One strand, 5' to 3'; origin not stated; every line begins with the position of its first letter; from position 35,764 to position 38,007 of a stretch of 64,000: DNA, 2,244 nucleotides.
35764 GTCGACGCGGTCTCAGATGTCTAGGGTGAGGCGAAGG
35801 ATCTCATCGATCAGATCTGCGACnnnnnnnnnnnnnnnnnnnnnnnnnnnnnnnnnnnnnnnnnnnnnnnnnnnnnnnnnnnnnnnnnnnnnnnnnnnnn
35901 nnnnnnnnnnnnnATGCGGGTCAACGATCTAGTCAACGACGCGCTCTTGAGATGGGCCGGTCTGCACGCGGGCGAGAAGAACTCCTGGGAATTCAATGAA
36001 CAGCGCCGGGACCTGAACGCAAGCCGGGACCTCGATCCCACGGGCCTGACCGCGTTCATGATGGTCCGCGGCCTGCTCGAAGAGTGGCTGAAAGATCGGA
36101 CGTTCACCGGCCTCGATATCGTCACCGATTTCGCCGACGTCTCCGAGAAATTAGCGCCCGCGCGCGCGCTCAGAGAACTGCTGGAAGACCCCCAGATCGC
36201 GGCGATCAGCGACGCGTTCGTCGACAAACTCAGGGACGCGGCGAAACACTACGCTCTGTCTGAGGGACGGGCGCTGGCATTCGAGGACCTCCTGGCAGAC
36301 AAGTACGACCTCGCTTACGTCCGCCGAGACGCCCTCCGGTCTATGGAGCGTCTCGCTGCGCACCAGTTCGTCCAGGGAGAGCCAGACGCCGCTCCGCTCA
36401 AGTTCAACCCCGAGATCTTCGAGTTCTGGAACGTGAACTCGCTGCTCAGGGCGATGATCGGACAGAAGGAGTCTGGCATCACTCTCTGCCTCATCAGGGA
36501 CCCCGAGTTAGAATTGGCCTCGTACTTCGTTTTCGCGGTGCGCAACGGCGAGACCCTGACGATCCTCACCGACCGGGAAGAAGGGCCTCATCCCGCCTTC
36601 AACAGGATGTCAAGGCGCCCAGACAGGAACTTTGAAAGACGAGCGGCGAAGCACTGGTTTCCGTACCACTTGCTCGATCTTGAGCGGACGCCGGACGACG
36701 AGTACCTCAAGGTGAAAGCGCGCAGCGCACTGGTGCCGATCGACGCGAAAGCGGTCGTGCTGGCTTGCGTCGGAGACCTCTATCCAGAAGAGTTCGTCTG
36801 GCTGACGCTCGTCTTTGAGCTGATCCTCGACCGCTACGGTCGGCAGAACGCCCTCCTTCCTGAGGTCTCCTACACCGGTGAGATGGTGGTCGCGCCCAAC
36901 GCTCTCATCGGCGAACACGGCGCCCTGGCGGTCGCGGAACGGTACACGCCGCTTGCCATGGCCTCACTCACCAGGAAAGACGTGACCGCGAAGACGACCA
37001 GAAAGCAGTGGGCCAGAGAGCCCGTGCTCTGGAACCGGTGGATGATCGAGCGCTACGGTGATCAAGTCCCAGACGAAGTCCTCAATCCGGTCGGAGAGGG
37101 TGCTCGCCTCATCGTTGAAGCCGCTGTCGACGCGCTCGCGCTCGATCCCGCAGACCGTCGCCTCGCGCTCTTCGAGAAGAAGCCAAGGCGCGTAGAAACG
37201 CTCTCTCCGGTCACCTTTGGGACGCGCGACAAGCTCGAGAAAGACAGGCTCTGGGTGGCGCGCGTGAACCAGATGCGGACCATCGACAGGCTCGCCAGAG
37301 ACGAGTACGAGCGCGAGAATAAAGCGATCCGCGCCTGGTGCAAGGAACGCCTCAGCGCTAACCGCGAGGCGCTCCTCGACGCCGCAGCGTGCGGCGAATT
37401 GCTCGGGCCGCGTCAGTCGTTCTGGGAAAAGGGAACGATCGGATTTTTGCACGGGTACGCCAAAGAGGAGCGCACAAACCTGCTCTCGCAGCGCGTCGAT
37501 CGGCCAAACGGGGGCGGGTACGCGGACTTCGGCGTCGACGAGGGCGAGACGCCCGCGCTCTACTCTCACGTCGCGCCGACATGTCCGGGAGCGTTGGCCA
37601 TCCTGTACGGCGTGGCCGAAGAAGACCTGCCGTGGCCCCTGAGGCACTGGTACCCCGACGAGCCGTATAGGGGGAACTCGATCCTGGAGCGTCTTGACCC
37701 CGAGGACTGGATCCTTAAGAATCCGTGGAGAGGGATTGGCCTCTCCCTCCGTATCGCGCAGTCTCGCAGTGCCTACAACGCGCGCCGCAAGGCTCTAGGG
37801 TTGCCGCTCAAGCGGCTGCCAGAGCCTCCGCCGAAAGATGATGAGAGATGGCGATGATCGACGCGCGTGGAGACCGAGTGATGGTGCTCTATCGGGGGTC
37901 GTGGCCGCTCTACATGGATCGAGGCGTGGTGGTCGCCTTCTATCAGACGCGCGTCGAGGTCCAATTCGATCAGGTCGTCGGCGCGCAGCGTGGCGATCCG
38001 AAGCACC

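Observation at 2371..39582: Recurrent AT-rich promoter motif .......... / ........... upstream of + strand genes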

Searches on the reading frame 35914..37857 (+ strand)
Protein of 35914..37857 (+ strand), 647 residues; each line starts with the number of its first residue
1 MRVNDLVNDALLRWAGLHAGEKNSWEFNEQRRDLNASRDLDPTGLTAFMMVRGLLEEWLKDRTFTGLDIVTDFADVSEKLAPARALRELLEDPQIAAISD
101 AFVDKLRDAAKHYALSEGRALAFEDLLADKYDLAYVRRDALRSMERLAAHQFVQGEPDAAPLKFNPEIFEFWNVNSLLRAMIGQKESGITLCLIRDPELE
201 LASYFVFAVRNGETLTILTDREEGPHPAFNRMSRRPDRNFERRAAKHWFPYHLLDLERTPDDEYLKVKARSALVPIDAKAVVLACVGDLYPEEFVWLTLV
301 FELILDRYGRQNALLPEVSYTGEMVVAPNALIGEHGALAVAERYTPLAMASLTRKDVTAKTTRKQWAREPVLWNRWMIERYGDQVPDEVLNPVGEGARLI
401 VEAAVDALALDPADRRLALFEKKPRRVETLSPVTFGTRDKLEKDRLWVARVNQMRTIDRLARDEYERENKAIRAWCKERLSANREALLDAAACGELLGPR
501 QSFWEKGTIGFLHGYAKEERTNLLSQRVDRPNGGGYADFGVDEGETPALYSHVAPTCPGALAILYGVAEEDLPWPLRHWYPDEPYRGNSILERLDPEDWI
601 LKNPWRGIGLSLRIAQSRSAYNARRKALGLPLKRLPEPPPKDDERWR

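Call 9: search_protein_families(library=pfam, proteins=[window:35914-37857:+], max_evalue=0.001)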
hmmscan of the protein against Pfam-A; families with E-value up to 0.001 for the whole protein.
window:35914-37857:+ (647 aa): 0 families

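Call 11: search_protein_families(library=phrogs, proteins=[window:35914-37857:+], max_evalue=0.001)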
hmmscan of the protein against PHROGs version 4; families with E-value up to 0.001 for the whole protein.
window:35914-37857:+ (647 aa): 0 families

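Call 41: search_protein_families(library=pfam, proteins=[window:35914-37857:+], max_evalue=10)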
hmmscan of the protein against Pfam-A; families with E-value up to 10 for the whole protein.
window:35914-37857:+ (647 aa): 1 family
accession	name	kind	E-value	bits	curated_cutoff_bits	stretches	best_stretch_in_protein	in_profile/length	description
PF19901.4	DUF6374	-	0.019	15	25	1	473-501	7-35/59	Family of unknown function (DUF6374)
